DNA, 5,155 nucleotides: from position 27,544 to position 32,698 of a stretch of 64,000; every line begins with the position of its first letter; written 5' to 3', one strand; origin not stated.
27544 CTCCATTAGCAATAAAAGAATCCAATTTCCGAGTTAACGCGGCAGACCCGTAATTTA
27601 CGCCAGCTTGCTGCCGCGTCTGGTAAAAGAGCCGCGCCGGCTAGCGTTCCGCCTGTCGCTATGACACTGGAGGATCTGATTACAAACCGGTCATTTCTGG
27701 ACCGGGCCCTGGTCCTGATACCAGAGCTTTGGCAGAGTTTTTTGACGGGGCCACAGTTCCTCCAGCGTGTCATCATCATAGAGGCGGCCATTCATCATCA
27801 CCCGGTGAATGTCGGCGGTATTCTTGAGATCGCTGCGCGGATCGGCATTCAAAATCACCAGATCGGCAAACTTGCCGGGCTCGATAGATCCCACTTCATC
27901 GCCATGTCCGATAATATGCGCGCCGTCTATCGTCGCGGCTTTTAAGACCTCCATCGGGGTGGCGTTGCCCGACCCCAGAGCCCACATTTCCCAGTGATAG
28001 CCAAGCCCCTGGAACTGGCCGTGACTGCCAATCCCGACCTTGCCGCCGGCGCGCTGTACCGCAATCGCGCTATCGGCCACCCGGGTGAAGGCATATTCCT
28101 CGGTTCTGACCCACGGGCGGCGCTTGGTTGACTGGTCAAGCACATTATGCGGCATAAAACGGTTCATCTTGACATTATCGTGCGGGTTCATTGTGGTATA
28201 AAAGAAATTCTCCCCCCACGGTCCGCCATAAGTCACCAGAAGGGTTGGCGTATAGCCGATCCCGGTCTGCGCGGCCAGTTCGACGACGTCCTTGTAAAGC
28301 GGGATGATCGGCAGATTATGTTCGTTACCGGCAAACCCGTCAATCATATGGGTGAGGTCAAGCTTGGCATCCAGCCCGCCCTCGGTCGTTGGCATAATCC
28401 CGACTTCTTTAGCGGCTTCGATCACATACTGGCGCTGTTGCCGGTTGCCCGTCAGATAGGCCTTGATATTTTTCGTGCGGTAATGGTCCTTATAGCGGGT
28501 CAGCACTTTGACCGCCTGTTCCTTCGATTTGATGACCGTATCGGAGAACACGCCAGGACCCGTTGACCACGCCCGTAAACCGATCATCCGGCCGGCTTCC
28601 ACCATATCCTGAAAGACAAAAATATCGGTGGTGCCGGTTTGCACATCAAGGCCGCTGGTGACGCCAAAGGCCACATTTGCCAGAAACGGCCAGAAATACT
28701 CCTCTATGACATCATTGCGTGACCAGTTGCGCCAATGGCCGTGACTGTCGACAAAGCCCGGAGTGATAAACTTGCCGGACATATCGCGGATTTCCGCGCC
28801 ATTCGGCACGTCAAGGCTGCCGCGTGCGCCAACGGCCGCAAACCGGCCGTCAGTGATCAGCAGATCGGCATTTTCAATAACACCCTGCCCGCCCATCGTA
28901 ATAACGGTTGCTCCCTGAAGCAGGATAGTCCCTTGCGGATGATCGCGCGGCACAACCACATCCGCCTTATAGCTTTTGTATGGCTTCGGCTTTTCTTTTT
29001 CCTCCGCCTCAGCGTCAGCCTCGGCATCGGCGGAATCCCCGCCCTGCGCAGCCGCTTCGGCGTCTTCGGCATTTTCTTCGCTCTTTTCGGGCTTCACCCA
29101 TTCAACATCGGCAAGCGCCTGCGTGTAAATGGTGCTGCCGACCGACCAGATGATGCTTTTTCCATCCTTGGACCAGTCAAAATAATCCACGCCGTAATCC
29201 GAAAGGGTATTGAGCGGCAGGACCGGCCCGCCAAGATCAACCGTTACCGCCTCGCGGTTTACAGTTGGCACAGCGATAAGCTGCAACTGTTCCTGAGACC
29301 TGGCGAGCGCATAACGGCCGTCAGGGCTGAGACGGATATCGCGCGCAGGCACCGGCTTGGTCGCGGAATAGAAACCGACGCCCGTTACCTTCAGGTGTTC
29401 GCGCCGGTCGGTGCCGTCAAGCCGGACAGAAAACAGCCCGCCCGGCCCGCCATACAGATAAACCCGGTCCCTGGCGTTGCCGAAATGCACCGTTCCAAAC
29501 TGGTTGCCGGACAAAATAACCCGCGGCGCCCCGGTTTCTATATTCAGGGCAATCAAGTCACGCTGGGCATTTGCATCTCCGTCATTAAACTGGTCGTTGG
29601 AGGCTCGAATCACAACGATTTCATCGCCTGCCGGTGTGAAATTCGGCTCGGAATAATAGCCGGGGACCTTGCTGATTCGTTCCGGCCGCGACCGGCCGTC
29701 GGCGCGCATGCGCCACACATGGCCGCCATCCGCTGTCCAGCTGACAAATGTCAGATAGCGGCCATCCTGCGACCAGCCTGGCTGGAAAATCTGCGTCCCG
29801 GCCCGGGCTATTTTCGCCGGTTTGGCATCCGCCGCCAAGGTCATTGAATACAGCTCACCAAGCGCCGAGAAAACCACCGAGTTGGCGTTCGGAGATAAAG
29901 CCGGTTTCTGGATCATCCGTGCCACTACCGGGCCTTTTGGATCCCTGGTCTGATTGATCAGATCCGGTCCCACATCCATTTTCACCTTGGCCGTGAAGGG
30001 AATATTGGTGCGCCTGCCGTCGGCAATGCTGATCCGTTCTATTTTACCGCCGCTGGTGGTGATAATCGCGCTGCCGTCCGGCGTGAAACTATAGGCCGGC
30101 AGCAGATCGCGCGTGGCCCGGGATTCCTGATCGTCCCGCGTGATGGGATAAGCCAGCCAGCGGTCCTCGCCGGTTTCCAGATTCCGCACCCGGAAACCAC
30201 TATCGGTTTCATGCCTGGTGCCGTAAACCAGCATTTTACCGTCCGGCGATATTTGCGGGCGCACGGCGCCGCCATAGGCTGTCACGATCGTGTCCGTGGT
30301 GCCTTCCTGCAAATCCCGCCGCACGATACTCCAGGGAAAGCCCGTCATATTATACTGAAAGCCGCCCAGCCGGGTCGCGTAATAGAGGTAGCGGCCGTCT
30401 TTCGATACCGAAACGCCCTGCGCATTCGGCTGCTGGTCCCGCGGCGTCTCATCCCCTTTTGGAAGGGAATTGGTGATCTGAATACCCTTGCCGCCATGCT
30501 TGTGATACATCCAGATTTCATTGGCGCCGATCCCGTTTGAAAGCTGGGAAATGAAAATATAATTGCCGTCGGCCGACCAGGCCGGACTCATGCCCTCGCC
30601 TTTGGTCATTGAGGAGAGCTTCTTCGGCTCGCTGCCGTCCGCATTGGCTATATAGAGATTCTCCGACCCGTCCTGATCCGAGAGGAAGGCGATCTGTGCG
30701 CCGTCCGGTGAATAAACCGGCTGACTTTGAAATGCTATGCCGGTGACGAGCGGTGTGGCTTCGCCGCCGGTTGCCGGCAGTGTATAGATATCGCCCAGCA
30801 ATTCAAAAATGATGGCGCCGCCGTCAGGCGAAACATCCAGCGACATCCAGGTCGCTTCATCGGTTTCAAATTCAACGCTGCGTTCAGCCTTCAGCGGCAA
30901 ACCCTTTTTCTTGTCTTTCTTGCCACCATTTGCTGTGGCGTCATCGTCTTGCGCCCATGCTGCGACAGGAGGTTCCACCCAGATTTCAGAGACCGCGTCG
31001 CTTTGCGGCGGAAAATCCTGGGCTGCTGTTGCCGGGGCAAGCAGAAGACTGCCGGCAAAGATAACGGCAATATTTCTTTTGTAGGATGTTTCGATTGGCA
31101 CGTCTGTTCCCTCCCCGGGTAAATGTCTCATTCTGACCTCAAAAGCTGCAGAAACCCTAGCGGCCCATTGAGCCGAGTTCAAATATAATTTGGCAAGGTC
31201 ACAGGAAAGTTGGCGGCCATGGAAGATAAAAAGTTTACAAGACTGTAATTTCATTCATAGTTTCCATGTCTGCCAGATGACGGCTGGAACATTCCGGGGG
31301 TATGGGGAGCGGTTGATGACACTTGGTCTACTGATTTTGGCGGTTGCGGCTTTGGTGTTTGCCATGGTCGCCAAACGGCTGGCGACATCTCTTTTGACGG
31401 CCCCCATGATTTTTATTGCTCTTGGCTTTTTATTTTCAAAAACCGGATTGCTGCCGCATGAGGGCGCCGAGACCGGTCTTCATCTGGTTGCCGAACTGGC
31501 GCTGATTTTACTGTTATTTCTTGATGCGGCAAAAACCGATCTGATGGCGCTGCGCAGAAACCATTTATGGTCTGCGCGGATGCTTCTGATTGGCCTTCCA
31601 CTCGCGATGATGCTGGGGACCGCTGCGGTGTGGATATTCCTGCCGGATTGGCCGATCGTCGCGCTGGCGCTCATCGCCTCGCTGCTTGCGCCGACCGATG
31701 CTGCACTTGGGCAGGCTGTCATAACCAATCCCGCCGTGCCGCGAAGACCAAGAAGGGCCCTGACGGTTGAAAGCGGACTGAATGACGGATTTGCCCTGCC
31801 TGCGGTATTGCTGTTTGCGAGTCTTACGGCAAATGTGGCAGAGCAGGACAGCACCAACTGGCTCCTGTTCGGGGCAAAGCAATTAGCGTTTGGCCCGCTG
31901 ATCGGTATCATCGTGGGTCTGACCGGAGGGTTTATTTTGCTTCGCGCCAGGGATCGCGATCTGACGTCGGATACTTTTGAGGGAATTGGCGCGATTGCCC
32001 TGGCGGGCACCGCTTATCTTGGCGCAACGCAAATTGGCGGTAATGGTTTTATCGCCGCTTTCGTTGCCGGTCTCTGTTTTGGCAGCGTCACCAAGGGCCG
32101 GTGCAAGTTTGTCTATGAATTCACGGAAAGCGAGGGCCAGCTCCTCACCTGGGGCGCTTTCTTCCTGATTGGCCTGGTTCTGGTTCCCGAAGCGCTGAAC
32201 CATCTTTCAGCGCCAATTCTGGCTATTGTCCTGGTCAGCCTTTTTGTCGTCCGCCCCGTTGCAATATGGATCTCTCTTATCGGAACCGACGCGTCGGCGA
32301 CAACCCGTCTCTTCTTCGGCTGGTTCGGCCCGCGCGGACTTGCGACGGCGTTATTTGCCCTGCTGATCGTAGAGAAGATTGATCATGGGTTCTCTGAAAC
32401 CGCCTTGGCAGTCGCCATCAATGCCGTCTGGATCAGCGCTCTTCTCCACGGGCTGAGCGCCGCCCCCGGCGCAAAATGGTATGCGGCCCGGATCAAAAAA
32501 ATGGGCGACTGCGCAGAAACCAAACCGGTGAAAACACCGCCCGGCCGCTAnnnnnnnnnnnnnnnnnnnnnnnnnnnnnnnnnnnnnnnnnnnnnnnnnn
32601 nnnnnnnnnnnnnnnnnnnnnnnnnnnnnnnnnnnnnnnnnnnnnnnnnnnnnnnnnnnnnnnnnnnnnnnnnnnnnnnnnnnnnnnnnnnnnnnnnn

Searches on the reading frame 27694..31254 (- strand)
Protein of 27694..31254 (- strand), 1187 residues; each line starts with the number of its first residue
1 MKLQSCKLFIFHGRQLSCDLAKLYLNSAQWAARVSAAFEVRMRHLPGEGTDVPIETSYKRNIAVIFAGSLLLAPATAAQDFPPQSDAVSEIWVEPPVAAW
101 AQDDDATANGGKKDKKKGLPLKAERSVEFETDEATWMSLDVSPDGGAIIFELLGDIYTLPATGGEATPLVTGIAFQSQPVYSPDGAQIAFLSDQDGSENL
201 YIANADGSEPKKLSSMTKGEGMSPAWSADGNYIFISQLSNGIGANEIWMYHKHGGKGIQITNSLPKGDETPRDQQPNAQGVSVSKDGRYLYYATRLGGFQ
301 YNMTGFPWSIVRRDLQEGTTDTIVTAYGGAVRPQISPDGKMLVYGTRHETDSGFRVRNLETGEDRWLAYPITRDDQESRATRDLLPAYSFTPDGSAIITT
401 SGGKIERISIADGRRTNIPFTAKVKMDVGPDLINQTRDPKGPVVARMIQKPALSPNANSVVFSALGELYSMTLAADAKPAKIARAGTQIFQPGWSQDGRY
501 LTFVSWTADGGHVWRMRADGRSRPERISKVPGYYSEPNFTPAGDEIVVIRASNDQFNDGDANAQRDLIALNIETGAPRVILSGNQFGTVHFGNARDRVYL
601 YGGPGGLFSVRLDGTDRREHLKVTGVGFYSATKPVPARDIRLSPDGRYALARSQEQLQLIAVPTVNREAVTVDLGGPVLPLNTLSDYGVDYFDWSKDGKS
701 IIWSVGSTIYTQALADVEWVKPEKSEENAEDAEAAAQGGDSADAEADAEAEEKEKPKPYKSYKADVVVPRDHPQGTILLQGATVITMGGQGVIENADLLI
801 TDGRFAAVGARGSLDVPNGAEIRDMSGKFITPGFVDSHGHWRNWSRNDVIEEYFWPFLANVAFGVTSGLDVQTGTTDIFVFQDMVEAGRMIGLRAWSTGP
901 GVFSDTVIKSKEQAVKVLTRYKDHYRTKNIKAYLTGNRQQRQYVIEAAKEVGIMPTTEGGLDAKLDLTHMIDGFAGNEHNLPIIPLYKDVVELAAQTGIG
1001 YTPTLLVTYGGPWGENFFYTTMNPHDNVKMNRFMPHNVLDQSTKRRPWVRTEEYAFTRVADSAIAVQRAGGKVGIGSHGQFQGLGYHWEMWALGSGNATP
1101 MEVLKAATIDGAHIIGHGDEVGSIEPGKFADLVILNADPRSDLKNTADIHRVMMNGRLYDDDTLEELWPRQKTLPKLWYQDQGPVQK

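Call 67: search_protein_families(library=pfam, proteins=[window:27694-31254:-], max_evalue=0.00001)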
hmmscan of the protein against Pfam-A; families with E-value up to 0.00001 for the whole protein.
window:27694-31254:- (1187 aa): 3 families
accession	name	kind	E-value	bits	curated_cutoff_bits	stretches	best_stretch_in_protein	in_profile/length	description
PF07676.18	PD40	-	7e-19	67.7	20.9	0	177-202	12-38/38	WD40-like Beta Propeller Repeat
PF01979.26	Amidohydro_1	-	3.5e-17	63.1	25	1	829-1158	1-344/345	Amidohydrolase family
PF07969.17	Amidohydro_3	-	2.1e-10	41.2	29.7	1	1100-1139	409-448/472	Amidohydrolase family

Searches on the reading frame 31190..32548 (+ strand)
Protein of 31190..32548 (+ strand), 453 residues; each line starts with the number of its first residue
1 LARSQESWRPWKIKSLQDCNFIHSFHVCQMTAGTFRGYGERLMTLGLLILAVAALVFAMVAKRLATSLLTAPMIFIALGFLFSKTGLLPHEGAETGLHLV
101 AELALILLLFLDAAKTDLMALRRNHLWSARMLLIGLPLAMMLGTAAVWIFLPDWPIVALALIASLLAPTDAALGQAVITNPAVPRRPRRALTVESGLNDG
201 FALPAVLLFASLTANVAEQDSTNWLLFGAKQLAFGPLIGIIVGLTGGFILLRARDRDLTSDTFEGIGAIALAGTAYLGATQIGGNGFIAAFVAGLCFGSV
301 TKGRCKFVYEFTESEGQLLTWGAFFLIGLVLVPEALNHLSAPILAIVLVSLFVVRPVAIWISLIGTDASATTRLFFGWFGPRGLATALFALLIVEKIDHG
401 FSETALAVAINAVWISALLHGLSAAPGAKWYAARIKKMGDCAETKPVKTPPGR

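Call 67: search_protein_families(library=pfam, proteins=[window:31190-32548:+], max_evalue=0.00001)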
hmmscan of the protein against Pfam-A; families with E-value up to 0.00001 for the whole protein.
window:31190-32548:+ (453 aa): 1 family
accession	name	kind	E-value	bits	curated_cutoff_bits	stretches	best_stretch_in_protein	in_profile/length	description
PF00999.27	Na_H_Exchanger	-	1.1e-36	127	26.2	1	53-428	3-373/375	Sodium/hydrogen exchanger, transmembrane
